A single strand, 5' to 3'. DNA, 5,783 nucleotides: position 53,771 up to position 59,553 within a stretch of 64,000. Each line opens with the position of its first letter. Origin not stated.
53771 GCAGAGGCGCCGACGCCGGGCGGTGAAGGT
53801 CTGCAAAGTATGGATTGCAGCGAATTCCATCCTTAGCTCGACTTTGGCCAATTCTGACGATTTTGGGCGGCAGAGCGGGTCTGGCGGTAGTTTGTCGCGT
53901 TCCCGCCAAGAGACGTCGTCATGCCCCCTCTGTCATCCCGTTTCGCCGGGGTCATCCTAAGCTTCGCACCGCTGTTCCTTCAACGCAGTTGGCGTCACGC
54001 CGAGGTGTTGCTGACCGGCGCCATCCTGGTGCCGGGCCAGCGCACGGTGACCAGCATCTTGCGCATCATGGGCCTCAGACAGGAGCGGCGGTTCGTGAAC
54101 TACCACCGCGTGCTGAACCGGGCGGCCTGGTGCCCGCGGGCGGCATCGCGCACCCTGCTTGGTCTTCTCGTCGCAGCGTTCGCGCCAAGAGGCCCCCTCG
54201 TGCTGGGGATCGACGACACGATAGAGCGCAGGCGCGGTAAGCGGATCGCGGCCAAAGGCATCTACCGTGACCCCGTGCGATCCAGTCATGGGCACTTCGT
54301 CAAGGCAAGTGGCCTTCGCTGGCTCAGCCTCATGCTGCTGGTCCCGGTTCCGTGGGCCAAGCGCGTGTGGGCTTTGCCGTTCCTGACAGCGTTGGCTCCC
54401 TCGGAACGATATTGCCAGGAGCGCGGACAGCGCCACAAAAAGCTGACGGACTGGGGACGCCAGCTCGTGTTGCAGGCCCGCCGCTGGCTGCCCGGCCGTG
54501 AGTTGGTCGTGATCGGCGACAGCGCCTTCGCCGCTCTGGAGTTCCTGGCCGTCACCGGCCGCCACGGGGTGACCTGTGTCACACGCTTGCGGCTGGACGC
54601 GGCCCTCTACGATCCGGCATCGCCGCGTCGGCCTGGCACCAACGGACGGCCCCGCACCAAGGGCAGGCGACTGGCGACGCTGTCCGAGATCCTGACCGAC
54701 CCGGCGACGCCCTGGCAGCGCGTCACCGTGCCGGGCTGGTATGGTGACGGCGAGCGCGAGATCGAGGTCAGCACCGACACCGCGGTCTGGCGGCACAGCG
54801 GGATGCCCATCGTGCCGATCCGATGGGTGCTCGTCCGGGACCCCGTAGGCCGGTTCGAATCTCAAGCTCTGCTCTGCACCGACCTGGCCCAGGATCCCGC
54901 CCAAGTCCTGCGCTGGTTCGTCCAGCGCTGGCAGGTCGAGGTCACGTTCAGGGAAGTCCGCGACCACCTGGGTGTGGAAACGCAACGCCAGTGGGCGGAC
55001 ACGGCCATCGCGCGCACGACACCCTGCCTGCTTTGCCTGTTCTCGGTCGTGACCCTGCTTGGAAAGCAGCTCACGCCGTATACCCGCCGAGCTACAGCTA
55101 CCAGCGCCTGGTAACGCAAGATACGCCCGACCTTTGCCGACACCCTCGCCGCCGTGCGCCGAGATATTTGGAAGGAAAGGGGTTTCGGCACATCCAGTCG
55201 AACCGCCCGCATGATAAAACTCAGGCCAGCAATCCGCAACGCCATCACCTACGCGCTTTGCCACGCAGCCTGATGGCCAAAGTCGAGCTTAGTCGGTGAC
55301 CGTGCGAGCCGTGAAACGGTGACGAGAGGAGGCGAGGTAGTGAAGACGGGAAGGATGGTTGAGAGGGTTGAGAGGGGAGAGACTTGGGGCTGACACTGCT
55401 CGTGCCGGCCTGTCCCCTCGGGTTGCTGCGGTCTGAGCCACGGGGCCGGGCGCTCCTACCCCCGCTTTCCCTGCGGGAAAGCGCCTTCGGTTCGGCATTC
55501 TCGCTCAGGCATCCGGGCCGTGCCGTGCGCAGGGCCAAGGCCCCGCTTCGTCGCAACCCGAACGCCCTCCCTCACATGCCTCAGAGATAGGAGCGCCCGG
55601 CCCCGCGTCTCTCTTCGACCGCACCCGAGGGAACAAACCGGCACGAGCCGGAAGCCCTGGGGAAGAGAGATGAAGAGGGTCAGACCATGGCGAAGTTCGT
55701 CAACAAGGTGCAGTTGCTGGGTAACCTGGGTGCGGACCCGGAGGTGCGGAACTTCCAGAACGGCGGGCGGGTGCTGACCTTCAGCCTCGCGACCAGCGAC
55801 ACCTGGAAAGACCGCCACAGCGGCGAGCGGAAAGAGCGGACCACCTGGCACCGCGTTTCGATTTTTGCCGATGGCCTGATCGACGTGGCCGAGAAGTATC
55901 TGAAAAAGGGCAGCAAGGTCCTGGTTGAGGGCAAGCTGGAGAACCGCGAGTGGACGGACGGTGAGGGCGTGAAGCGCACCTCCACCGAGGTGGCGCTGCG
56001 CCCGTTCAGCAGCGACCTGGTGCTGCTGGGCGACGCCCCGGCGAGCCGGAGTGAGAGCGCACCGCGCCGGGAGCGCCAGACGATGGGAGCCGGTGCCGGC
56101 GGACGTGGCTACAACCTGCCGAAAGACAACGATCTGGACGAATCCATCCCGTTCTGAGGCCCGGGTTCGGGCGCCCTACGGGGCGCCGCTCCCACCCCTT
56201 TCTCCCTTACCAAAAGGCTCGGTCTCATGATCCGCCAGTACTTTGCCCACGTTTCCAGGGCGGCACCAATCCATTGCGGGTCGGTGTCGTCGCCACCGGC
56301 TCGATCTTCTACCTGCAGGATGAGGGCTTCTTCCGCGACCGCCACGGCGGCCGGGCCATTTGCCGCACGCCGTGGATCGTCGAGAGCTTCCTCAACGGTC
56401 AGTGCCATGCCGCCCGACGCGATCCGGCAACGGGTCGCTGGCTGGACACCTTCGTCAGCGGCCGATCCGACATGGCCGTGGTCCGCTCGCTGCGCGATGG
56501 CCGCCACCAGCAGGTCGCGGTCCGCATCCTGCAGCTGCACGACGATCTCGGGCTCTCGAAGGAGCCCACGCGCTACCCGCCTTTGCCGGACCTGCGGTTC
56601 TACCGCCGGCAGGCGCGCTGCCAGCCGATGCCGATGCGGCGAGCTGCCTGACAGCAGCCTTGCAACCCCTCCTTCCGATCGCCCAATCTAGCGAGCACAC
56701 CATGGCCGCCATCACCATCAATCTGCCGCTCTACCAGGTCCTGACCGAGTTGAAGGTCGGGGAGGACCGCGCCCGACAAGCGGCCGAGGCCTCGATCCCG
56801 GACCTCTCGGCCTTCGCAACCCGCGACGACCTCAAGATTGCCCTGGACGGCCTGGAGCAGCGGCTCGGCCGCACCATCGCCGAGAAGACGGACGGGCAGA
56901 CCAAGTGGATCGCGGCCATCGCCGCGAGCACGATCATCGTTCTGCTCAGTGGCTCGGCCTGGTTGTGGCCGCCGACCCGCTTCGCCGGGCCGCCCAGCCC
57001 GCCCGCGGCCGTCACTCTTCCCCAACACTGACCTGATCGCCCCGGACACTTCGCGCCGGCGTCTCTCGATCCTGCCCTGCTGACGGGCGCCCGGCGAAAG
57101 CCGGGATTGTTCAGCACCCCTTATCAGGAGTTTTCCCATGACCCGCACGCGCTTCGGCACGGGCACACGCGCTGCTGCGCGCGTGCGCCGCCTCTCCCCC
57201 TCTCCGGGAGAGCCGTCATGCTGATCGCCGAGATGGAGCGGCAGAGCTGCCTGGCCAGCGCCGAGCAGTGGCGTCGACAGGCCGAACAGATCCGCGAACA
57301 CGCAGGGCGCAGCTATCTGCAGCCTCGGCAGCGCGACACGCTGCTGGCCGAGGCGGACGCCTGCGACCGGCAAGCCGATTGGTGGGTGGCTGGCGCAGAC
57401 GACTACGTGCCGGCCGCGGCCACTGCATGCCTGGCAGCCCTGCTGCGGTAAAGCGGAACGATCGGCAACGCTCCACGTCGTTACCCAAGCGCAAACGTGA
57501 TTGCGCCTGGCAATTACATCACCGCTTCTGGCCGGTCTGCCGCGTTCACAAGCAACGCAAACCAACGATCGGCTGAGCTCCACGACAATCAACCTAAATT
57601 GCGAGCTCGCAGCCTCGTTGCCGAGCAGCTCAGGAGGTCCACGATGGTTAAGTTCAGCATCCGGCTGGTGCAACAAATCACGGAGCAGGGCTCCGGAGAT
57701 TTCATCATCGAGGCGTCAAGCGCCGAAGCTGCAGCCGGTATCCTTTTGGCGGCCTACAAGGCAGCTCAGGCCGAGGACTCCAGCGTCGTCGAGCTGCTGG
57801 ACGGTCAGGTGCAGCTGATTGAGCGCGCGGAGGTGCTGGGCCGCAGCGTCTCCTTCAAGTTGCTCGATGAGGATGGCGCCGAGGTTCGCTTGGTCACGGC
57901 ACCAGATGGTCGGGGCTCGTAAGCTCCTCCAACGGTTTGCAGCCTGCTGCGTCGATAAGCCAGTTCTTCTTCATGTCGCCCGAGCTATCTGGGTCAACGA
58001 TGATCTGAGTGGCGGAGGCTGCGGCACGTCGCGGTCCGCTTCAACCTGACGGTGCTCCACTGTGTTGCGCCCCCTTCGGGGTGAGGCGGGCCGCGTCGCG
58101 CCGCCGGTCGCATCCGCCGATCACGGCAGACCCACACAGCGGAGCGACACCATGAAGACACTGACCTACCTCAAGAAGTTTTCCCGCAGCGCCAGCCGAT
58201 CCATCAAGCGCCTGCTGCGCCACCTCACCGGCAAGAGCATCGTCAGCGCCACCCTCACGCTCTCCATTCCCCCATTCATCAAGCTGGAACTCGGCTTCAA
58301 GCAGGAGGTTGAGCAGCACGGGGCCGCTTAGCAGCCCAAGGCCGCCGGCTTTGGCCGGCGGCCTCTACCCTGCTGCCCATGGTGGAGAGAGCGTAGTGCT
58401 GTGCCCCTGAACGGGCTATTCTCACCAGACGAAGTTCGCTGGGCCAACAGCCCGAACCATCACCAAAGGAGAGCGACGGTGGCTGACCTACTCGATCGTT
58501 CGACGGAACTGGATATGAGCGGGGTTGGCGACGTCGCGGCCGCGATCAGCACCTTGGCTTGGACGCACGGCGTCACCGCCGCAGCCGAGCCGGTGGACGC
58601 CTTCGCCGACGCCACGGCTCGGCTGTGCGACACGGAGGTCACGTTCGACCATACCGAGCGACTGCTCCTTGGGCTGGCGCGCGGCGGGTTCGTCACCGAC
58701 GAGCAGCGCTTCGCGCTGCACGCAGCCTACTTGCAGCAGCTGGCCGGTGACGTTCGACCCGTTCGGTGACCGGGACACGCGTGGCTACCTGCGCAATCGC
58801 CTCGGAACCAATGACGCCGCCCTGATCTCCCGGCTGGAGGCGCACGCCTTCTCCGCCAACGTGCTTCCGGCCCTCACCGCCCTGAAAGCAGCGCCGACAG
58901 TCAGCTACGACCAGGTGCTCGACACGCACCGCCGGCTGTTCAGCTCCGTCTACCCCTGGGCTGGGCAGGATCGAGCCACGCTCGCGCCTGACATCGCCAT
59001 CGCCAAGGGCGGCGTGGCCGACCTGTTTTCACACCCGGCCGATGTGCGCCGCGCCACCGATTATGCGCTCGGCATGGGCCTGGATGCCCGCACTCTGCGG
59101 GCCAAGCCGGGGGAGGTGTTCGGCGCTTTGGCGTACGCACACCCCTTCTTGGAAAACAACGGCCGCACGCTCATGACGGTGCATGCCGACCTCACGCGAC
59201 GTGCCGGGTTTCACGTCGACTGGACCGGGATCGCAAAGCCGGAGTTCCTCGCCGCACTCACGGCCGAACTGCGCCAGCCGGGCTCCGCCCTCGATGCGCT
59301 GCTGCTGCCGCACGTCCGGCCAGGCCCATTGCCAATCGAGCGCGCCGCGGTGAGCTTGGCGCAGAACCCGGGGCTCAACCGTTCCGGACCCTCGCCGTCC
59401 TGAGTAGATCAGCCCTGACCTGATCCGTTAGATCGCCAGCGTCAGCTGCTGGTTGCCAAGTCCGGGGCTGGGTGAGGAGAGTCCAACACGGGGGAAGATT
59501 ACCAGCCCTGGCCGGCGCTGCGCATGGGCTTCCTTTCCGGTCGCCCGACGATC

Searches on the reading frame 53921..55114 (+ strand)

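Call 23: search_protein_families(library=pfam, proteins=[window:53921-55114:+], max_evalue=0.001)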
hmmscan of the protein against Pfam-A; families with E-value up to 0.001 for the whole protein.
window:53921-55114:+ (397 aa): 3 families
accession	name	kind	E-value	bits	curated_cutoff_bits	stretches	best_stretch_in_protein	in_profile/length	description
PF13546.12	DDE_5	-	5e-34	118.5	27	1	17-269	4-264/272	DDE superfamily endonuclease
PF01609.27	DDE_Tnp_1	-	2.6e-06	27.7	23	1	180-355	66-179/200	Transposase DDE domain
PF13701.12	DDE_Tnp_1_4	-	0.00099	17.9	34.7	0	175-251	198-274/435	Transposase DDE domain group 1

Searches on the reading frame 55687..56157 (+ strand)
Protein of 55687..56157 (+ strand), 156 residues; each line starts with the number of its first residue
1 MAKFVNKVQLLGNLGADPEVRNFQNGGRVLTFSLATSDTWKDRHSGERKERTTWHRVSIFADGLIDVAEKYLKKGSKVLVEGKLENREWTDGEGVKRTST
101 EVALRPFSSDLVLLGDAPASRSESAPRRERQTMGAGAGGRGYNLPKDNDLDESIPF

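Call 23: search_protein_families(library=pfam, proteins=[window:55687-56157:+], max_evalue=0.001)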
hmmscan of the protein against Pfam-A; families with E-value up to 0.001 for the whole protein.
window:55687-56157:+ (156 aa): 1 family
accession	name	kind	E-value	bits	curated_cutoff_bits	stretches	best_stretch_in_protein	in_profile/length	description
PF00436.31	SSB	-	4.9e-33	113.7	26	1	5-104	1-98/104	Single-strand binding protein family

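Call 93: search_protein_families(library=padloc, proteins=[window:55687-56157:+], max_evalue=0.00001)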
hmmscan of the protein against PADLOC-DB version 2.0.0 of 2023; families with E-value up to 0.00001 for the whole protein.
window:55687-56157:+ (156 aa): 0 families

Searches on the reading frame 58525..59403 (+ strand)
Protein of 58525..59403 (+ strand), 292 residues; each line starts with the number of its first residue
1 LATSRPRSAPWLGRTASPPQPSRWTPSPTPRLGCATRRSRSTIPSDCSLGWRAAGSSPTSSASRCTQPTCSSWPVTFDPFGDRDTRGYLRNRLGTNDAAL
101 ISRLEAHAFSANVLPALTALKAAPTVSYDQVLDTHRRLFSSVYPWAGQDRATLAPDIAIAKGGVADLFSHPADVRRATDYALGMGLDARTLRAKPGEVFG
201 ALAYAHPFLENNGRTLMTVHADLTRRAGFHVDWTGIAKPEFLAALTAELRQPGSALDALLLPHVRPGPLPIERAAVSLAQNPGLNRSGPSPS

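Call 23: search_protein_families(library=pfam, proteins=[window:58525-59403:+], max_evalue=0.001)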
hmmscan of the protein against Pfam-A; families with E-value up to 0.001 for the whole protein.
window:58525-59403:+ (292 aa): 1 family
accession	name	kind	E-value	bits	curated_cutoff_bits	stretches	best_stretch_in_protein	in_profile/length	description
PF02661.23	Fic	-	1.5e-05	26.2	24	1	126-218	2-87/93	Fic/DOC family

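Call 93: search_protein_families(library=padloc, proteins=[window:58525-59403:+], max_evalue=0.00001)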
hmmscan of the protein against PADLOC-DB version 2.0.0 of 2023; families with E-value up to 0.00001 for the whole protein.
window:58525-59403:+ (292 aa): 4 families
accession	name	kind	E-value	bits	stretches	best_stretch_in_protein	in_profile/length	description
PDLC04838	PDC-S04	-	4.2e-24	83.5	1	87-262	25-200/209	-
PDLC04839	PDC-S04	-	1.1e-11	42.8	1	87-247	20-185/205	-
PDLC04842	PDC-S04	-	3.9e-06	24.7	0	202-246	108-153/202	-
PDLC04841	PDC-S04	-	9.2e-06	23.5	0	135-249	149-254/292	-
